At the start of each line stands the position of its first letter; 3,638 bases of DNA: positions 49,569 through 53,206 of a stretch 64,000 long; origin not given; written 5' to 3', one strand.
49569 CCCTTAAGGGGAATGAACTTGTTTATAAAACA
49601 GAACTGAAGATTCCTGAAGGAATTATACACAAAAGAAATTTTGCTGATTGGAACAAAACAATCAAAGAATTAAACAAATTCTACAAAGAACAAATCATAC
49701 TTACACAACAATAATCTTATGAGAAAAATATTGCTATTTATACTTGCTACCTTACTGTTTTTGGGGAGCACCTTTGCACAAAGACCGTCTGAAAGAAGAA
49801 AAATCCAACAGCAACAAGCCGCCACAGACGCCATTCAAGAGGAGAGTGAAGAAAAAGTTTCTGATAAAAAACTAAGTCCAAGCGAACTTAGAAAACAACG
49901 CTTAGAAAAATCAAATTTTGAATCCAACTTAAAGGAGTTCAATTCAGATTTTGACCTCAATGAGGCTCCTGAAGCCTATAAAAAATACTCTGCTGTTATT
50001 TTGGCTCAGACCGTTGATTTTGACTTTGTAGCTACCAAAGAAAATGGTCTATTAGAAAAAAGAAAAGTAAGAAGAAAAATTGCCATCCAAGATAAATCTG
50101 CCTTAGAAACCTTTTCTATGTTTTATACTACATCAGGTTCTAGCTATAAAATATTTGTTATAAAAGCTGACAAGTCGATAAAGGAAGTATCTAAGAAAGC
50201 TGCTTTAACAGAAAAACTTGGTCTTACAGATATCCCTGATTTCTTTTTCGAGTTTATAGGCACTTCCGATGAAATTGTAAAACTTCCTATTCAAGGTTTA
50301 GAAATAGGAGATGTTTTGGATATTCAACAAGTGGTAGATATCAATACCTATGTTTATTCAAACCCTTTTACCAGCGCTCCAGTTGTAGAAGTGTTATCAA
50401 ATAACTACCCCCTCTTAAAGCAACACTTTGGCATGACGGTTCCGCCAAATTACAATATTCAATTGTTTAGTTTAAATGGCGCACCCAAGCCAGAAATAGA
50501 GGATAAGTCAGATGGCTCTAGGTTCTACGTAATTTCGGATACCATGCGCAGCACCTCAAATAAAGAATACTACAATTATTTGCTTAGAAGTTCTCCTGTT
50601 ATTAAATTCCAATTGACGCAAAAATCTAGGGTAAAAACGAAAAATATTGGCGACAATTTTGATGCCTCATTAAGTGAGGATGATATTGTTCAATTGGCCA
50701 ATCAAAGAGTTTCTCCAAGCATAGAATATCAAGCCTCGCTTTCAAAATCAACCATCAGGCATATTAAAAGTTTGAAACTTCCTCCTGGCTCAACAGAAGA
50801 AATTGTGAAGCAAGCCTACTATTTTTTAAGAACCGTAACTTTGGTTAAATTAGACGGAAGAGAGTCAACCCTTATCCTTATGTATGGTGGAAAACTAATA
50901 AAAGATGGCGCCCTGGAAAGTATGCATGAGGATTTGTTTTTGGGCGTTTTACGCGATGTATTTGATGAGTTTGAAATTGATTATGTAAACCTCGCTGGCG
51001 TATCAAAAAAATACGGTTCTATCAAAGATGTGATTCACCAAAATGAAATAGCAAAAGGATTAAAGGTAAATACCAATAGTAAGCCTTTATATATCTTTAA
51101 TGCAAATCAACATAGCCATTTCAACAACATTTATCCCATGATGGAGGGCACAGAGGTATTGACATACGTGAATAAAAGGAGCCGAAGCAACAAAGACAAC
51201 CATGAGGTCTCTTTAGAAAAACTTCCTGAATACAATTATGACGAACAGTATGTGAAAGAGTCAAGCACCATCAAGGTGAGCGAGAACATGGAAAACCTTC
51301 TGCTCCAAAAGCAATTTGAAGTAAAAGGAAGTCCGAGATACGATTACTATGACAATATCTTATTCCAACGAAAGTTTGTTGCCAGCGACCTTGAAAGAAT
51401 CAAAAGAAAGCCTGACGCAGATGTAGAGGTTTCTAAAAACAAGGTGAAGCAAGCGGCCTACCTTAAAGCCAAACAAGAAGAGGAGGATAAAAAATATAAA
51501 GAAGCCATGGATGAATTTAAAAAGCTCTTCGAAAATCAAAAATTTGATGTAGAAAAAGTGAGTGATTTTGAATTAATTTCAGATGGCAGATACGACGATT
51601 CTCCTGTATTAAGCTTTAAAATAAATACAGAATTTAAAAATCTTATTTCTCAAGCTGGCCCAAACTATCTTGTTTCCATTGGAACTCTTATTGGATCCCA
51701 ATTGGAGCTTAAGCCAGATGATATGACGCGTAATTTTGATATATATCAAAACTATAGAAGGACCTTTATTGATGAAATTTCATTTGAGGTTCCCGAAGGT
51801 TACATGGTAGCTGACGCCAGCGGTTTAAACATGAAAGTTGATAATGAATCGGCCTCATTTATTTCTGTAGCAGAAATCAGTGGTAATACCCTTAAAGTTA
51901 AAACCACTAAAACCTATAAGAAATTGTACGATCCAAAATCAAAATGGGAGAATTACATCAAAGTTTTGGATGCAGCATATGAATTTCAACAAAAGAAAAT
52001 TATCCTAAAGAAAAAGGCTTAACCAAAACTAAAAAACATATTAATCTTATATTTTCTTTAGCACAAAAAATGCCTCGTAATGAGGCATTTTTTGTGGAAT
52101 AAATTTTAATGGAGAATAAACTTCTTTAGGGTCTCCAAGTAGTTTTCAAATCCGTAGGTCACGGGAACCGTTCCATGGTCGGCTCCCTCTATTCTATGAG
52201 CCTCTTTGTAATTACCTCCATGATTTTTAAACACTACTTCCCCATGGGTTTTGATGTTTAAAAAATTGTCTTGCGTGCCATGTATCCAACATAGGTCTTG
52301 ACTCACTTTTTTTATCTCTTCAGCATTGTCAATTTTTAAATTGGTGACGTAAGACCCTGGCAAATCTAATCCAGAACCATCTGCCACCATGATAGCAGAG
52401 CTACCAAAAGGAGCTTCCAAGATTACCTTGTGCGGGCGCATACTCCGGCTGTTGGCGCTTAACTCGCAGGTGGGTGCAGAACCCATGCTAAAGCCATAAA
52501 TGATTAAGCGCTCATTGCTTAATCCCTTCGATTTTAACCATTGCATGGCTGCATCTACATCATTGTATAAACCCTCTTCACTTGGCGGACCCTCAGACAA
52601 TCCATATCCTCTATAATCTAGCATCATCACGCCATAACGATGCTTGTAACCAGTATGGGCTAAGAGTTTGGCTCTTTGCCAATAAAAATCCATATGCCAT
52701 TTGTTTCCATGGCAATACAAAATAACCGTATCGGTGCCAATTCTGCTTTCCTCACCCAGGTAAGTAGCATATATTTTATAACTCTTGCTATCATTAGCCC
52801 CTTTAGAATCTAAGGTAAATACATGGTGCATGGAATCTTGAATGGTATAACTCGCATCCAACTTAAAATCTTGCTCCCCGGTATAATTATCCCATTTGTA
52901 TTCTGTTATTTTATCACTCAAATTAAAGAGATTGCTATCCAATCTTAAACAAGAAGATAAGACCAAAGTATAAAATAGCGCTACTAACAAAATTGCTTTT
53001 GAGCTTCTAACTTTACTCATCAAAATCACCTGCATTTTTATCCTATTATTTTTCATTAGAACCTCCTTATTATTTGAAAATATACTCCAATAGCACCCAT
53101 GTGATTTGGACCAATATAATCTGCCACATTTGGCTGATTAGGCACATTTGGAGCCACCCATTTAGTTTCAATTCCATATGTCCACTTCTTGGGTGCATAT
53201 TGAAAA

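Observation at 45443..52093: Self-contained five-gene operon: three small beta-barrel paralogues plus an active and an inactive transglutaminase-like protein pair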

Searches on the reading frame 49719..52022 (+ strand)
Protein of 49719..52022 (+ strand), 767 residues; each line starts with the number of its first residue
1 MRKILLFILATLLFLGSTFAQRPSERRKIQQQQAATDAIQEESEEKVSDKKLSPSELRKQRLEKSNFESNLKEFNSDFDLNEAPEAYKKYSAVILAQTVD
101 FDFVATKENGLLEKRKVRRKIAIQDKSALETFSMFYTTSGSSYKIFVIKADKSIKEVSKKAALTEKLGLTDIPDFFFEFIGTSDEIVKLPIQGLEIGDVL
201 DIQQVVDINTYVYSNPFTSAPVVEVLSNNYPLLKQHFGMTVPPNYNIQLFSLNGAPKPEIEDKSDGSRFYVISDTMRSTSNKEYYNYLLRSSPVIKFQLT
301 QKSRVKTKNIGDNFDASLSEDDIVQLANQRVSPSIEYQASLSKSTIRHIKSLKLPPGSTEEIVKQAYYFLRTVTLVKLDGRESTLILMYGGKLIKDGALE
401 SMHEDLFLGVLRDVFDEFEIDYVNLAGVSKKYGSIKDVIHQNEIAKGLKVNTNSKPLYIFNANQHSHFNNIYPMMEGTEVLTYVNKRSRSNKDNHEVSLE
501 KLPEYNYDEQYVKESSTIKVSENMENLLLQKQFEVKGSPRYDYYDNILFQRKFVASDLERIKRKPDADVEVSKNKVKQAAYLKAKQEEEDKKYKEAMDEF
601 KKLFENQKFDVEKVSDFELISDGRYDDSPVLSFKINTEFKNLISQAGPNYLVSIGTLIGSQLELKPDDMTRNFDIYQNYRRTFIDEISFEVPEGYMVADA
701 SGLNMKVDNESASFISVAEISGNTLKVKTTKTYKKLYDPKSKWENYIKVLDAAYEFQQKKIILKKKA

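Call 3: search_protein_families(library=pfam, proteins=[window:49719-52022:+], max_evalue=1)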
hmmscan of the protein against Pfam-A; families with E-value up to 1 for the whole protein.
window:49719-52022:+ (767 aa): 3 families
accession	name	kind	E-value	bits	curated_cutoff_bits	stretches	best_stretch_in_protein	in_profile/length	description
PF12969.12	DUF3857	-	7.9e-05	23.2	24.6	1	189-272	82-161/170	Domain of Unknown Function with PDB structure (DUF3857)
PF14991.11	MLANA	-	0.002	18.8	27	1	4-91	30-107/117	Protein melan-A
PF24432.1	DUF7555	-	0.15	12.5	28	1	3-48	41-87/133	Family of unknown function (DUF7555)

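Call 4: search_protein_families(library=ncbifam, proteins=[window:49719-52022:+], max_evalue=1)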
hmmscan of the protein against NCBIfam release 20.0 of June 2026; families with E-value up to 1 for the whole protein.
window:49719-52022:+ (767 aa): 1 family
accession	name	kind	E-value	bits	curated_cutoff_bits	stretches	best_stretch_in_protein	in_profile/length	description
TIGR03397.1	acid_phos_Burk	subfamily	0.1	11.8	362.75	1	466-539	12-83/483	acid phosphatase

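Call 10: search_solved_structures(query=window:49719-52022:+, max_evalue=1, show_alignments=2)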
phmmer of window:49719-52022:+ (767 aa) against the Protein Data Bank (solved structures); distinct sequences matched with E-value up to 1: 5.
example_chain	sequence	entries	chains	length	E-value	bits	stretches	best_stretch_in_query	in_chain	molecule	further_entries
3esw_B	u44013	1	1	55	0.32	12.5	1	194-238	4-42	UV excision repair protein RAD23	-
6ug1_X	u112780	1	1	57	0.33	12.5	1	194-240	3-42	UV excision repair protein RAD23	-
1x3w_B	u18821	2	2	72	0.39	12.3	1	200-238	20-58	UV excision repair protein RAD23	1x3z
6emw_D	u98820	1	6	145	0.42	12.2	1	552-606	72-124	ATP-dependent Clp protease ATP-binding subunit ClpC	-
6emw_C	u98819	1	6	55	0.51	11.9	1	552-602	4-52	Class III stress response-related ATPase, AAA+ superfamily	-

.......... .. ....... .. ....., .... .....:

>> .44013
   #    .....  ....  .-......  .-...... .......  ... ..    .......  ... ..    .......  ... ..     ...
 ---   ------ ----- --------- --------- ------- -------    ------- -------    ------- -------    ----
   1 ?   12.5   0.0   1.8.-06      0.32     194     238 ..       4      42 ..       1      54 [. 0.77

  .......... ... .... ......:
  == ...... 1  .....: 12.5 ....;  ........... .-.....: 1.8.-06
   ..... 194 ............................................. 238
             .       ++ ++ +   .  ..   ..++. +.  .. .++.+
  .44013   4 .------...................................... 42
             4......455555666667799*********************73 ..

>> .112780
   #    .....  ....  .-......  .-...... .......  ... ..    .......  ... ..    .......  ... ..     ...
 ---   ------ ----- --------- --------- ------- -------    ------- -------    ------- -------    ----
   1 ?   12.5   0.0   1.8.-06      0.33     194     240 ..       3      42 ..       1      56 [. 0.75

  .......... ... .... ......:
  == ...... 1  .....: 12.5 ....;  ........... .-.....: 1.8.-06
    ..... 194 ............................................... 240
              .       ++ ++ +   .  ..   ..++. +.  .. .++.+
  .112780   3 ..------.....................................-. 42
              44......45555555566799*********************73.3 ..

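Call 43: search_solved_structures(query=A5, max_evalue=1, show_alignments=1)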
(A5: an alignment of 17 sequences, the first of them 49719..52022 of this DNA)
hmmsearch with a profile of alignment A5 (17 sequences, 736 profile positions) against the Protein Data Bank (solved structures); distinct sequences matched with E-value up to 1: 0.

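Call 69: search_protein_families(library=pfam, alignment_id=A5, max_evalue=0.01)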
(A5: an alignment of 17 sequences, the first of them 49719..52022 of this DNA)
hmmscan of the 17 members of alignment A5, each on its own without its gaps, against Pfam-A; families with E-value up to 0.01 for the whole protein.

A. member 1, window:49719-52022:+ (767 aa): 2 families
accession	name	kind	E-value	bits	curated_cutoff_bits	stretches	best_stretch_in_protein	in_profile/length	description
PF12969.12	DUF3857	-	7.9e-05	23.2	24.6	1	189-272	82-161/170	Domain of Unknown Function with PDB structure (DUF3857)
PF14991.11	MLANA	-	0.002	18.8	27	0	4-91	30-107/117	Protein melan-A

B. families by the number of members that match (of 17 scanned): 3 families
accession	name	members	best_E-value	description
PF12969.12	DUF3857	15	4.5e-09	Domain of Unknown Function with PDB structure (DUF3857)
PF14991.11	MLANA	1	0.002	Protein melan-A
PF22184.2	CBM_56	1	0.0063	Carbohydrate binding module family 56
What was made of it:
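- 49719..52022 (+): g5: catalytically dead full-length homologue of g4 (767 aa, 0 Cys). DUF3857 is found in 15 of 17 family members (call 69).
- On Catalytically dead paralogue (pseudoenzyme) of the g4 family - g5: DUF3857 is found in 15 of 17 members (call 69).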

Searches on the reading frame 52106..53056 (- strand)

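Call 3: search_protein_families(library=pfam, proteins=[window:52106-53056:-], max_evalue=1)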
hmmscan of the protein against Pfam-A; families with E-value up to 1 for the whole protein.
window:52106-53056:- (316 aa): 8 families
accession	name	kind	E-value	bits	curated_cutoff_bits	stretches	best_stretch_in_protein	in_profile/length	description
PF12146.15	Hydrolase_4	-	4.5e-13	49.5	27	1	109-253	4-150/239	Serine aminopeptidase, S33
PF00561.26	Abhydrolase_1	-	2.9e-10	40.7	25.8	1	111-210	2-93/245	alpha/beta hydrolase fold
PF12697.13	Abhydrolase_6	-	1.1e-05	26.6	26.3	1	113-222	2-94/217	Alpha/beta hydrolase family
PF02129.25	Peptidase_S15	-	0.0014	18.8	23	1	141-213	52-125/262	X-Pro dipeptidyl-peptidase (S15 family)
PF20434.5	BD-FAE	-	0.0081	16.1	26.8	1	109-193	13-100/215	BD-FAE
PF16929.11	Asp2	-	0.038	13.5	28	1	160-246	332-411/504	Accessory Sec system GspB-transporter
PF02230.22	Abhydrolase_2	-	0.16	12.2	23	0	176-198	99-121/217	Phospholipase/Carboxylesterase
PF01738.24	DLH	-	0.16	12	21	1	161-203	75-118/217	Dienelactone hydrolase family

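Call 4: search_protein_families(library=ncbifam, proteins=[window:52106-53056:-], max_evalue=1)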
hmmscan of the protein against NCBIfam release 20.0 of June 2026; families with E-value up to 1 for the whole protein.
window:52106-53056:- (316 aa): 11 families
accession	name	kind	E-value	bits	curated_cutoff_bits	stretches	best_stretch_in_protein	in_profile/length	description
TIGR03101.1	hydr2_PEP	hypoth_equivalog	1.3e-06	28.2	202.75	1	105-216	23-132/266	hydrolase 2, exosortase A system-associated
NF047920.1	lactonase_UilS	equivalog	0.00013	21.8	400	1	105-205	20-121/285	UilS family quorum-quenching N-acyl-homoserine lactonase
NF050089.1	i_nPHAscl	equivalog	0.00019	20.6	300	1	105-213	14-114/288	intracellular short-chain-length polyhydroxyalkanoate depolymerase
TIGR03100.1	hydr1_PEP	hypoth_equivalog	0.0013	18.1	168.45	1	117-197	35-115/274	hydrolase 1, exosortase A system-associated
NF042907.1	CPn0927_CPn0928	subfamily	0.0017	17.3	200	1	112-194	134-221/357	CPn0927/CPn0928 family alpha/beta hydrolase fold protein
TIGR03712.1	acc_sec_asp2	equivalog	0.0019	17.4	210.75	1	165-255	343-426/511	accessory Sec system protein Asp2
NF002873.0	PRK03204.1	equivalog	0.006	15.9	466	1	107-159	32-79/286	haloalkane dehalogenase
NF045632.1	hydroxlase_HsaD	equivalog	0.0093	14.9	400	1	137-223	60-144/290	4,5:9,10-diseco-3-hydroxy-5,9,17-trioxoandrosta-1(10),2-diene-4-oate hydrolase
NF052253.1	transferase_LuxD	equivalog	0.039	13.3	420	0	88-187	9-107/293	fatty acid reductase transferase subunit LuxD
TIGR02427.1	protocat_pcaD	equivalog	0.062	12.7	255.85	1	138-204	37-101/251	3-oxoadipate enol-lactonase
NF058651.1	GESAG_HSLs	subfamily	0.15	11.1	430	1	108-203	66-157/296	GESAG motif subfamily hormone-sensitive lipase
